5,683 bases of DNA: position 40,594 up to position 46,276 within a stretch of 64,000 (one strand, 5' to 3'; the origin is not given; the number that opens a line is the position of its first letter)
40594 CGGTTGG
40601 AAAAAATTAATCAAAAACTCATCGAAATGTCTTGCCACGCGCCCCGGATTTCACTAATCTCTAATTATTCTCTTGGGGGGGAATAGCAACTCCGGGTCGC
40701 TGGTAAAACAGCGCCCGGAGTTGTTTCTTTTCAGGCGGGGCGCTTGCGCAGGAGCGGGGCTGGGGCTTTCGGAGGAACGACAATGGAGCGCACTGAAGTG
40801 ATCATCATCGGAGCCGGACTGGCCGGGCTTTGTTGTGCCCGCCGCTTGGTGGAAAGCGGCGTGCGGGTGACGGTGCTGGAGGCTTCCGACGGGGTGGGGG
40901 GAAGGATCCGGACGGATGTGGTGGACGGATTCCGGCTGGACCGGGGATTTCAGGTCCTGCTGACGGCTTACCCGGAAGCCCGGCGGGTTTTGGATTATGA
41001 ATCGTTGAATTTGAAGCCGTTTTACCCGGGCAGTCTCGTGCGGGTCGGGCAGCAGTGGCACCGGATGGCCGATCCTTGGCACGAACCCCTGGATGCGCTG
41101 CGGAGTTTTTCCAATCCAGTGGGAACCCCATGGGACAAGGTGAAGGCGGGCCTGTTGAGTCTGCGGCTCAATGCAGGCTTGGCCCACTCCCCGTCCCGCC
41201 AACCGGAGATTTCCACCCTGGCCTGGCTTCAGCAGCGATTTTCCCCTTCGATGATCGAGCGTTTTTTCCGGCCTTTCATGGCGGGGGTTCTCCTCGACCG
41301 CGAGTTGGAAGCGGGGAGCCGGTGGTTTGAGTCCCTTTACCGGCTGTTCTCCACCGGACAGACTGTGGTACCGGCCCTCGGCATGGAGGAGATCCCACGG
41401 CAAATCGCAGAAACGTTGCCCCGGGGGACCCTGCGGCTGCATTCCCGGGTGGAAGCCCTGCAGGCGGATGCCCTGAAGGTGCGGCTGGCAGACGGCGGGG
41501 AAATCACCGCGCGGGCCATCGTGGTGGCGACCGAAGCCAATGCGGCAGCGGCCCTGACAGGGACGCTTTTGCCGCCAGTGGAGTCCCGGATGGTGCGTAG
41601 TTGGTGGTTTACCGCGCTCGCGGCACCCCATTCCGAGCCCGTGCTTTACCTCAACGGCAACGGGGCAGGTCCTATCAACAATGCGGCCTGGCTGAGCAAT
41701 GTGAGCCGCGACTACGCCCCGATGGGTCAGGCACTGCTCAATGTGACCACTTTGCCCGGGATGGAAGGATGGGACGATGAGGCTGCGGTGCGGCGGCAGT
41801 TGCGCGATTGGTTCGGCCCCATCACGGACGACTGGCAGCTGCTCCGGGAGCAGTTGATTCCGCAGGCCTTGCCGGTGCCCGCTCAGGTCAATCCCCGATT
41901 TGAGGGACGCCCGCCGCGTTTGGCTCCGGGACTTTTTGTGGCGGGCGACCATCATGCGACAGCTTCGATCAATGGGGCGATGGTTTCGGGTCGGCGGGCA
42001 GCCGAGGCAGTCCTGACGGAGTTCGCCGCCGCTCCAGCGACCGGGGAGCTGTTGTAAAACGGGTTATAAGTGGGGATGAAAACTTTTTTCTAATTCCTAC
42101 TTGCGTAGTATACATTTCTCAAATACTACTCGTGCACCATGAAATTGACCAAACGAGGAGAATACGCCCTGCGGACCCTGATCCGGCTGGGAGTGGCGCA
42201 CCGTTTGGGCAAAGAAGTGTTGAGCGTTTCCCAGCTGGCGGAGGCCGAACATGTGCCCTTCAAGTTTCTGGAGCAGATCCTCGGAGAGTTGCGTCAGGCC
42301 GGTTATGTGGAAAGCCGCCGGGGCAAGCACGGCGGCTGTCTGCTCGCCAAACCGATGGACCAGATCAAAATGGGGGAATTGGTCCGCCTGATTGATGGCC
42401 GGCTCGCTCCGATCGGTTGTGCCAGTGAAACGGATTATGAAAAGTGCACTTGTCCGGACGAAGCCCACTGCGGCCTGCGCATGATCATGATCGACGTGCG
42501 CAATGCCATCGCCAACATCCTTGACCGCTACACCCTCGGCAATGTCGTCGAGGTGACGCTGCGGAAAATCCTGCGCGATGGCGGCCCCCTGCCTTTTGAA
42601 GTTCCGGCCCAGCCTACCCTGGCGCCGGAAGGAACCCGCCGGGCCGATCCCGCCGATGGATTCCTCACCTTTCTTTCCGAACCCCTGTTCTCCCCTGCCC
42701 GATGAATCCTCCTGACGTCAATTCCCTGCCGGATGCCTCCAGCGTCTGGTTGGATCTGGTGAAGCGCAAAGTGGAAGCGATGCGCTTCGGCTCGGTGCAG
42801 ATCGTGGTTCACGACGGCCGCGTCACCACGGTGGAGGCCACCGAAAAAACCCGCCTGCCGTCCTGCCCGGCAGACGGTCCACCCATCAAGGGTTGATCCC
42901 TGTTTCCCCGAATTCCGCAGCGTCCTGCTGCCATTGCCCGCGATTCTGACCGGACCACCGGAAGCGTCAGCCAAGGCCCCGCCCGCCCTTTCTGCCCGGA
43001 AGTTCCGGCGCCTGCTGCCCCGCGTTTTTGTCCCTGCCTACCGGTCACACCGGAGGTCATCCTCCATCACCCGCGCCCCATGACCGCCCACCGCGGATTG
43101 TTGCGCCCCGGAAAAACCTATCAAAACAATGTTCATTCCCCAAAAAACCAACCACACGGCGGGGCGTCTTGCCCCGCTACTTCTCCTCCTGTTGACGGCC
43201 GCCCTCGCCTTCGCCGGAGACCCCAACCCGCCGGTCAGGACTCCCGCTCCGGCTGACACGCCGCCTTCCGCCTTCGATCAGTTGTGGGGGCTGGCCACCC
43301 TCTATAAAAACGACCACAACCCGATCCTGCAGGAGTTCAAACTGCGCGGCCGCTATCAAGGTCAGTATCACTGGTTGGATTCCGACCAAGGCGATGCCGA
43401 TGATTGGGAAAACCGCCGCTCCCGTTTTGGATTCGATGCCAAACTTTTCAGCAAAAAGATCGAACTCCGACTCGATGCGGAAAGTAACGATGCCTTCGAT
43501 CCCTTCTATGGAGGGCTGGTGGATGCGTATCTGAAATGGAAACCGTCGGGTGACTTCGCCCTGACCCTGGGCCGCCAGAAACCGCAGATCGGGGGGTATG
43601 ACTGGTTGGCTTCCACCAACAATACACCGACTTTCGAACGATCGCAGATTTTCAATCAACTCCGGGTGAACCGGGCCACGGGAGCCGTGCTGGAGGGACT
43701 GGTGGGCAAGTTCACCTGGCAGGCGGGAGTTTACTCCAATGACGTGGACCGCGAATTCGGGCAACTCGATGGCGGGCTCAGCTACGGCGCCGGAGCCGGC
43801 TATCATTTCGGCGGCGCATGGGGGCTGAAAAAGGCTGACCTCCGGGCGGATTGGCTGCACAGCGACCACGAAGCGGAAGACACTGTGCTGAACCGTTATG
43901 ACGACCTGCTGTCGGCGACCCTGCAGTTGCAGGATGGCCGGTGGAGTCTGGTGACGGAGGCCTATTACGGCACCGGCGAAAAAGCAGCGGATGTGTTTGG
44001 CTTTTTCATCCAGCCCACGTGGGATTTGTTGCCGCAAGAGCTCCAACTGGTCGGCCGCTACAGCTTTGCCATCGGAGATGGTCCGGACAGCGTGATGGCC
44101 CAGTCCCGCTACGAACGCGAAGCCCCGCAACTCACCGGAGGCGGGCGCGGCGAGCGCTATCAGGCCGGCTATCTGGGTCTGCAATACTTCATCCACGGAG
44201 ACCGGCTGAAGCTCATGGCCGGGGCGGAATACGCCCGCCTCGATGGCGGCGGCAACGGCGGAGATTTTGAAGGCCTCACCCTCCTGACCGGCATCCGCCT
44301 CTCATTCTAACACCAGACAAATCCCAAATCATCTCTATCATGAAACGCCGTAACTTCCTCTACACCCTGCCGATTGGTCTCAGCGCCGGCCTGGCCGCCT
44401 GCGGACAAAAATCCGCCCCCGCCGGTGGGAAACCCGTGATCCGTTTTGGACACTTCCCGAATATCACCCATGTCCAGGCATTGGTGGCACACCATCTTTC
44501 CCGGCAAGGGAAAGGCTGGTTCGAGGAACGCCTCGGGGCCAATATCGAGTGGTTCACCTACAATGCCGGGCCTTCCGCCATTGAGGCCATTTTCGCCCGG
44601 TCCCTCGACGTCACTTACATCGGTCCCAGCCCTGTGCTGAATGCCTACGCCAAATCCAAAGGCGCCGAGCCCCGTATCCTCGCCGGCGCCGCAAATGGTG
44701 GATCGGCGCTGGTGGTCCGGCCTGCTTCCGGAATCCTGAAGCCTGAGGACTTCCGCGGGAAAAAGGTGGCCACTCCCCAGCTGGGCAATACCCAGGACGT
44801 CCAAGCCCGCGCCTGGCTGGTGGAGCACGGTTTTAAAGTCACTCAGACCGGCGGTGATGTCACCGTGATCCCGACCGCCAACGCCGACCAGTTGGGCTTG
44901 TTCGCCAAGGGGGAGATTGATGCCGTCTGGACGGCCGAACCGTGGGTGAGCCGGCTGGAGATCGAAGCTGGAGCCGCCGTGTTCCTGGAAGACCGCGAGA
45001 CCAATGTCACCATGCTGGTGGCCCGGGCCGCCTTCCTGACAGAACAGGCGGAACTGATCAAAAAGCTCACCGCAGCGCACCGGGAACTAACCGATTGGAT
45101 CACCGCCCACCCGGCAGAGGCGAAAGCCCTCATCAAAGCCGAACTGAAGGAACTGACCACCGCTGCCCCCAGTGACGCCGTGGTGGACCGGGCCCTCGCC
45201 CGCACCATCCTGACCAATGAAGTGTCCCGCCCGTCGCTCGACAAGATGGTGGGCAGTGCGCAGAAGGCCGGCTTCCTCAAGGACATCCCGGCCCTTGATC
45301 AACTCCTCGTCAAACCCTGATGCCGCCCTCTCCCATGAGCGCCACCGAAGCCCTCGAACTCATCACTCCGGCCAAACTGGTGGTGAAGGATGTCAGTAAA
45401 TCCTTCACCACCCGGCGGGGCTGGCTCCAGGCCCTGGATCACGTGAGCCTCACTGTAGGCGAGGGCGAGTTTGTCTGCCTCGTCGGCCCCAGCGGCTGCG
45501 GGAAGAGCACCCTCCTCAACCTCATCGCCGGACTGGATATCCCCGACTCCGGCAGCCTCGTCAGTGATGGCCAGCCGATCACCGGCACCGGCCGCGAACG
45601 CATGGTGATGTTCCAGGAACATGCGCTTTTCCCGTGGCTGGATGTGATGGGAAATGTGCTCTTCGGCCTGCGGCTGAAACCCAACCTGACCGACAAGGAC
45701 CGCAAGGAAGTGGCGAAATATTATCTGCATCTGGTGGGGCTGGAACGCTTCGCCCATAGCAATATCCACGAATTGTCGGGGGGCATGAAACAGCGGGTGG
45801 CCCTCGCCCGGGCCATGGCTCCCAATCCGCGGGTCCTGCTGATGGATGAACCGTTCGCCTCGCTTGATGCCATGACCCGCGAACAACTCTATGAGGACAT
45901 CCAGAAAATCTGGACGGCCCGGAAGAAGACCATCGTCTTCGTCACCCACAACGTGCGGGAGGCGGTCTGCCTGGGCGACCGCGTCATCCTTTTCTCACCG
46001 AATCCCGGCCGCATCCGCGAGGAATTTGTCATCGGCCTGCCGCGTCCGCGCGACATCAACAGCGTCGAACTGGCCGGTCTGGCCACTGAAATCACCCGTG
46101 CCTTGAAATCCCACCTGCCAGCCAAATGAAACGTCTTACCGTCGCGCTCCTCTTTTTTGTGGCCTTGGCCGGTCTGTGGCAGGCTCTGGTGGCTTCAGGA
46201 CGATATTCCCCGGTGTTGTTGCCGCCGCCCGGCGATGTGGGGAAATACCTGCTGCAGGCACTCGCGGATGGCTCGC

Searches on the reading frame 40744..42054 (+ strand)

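Call 47: search_protein_families(library=pfam, proteins=[window:40744-42054:+], max_evalue=0.0001)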
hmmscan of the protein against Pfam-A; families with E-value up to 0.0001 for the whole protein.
window:40744-42054:+ (437 aa): 9 families
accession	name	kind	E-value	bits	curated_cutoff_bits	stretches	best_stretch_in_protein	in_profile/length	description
PF01593.30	Amino_oxidase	-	7.4e-51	174.2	19.8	1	26-424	1-443/443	Flavin containing amine oxidoreductase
PF13450.12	NAD_binding_8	-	2.6e-18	66.5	21.9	1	21-85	1-67/68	NAD(P)-binding Rossmann-like domain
PF01266.30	DAO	-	1.3e-08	35.2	27.9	1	19-52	2-35/353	FAD dependent oxidoreductase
PF03486.20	HI0933_like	-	5.3e-07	29.8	50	1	18-56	2-40/244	HI0933-like protein Rossmann domain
PF00890.30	FAD_binding_2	-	2e-06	27.7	20.4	1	19-54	2-37/414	FAD binding domain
PF05834.18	Lycopene_cycl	-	3e-06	27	23.4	0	19-51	2-36/380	Lycopene cyclase protein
PF01494.25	FAD_binding_3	-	1.2e-05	25.1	22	1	16-49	1-34/349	FAD binding domain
PF07992.20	Pyr_redox_2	-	1.6e-05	24.9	26.1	0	18-48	2-33/291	Pyridine nucleotide-disulphide oxidoreductase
PF01946.23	Thi4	-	2.6e-05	24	26.2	1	16-54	17-56/235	Thi4 family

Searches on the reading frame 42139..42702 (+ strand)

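Call 47: search_protein_families(library=pfam, proteins=[window:42139-42702:+], max_evalue=0.0001)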
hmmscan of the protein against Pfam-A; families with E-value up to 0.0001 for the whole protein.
window:42139-42702:+ (188 aa): 1 family
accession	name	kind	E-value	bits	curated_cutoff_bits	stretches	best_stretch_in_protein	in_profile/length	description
PF02082.26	Rrf2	-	2.5e-34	118.7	30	1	3-138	1-131/132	Iron-dependent Transcriptional regulator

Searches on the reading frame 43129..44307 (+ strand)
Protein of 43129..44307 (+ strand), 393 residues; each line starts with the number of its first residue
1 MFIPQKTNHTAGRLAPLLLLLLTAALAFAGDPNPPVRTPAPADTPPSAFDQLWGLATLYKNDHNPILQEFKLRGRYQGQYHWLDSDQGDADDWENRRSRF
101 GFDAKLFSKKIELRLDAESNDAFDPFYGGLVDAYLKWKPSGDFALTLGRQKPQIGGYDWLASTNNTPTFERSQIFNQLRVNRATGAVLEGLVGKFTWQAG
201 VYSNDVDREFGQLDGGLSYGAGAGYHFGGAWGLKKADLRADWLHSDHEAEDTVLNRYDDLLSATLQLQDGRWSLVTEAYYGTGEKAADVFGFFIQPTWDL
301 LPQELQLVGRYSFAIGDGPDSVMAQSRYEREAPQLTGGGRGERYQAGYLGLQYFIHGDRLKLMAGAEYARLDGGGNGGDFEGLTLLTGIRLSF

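Call 48: search_protein_families(library=pfam, proteins=[window:43129-44307:+], max_evalue=0.0001)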
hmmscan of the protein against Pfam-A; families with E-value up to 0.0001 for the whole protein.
window:43129-44307:+ (393 aa): 1 family
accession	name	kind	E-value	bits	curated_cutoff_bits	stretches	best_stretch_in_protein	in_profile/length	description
PF07396.17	Porin_O_P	-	9.1e-13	48.6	20.9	1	70-219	1-159/370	Phosphate-selective porin O and P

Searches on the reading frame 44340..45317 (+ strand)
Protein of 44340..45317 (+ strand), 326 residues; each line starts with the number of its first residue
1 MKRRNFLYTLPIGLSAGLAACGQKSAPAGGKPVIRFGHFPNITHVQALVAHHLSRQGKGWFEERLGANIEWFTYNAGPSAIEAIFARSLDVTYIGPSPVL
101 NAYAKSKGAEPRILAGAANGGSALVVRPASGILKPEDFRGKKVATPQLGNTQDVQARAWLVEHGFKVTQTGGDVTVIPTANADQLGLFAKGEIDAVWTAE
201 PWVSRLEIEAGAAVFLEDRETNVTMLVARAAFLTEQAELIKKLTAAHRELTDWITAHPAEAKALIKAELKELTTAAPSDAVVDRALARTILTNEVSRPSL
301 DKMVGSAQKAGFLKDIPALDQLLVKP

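Call 48: search_protein_families(library=pfam, proteins=[window:44340-45317:+], max_evalue=0.0001)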
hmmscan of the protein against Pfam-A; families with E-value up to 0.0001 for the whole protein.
window:44340-45317:+ (326 aa): 3 families
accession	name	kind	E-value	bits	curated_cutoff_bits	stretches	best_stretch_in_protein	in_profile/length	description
PF13379.11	NMT1_2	-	3.1e-21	76.8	24.7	1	31-266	5-249/252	NMT1-like family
PF09084.16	NMT1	-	9.7e-14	52.2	20.5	1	56-261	11-216/216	NMT1/THI5 like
PF12974.12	Phosphonate-bd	-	9.1e-09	35.5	27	1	60-206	22-170/242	ABC transporter, phosphonate, periplasmic substrate-binding protein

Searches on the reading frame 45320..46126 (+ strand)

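Call 48: search_protein_families(library=pfam, proteins=[window:45320-46126:+], max_evalue=0.0001)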
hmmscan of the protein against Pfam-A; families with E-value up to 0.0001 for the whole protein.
window:45320-46126:+ (269 aa): 3 families
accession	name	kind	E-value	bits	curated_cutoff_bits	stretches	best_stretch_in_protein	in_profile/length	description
PF00005.33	ABC_tran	-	1.8e-33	116.5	25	1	39-180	1-137/137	ABC transporter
PF13304.12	AAA_21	-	1.4e-08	35.6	27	0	51-93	1-49/304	AAA domain, putative AbiEii toxin, Type IV TA system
PF13401.12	AAA_22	-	9.8e-05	23.1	27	0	50-199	6-109/130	AAA domain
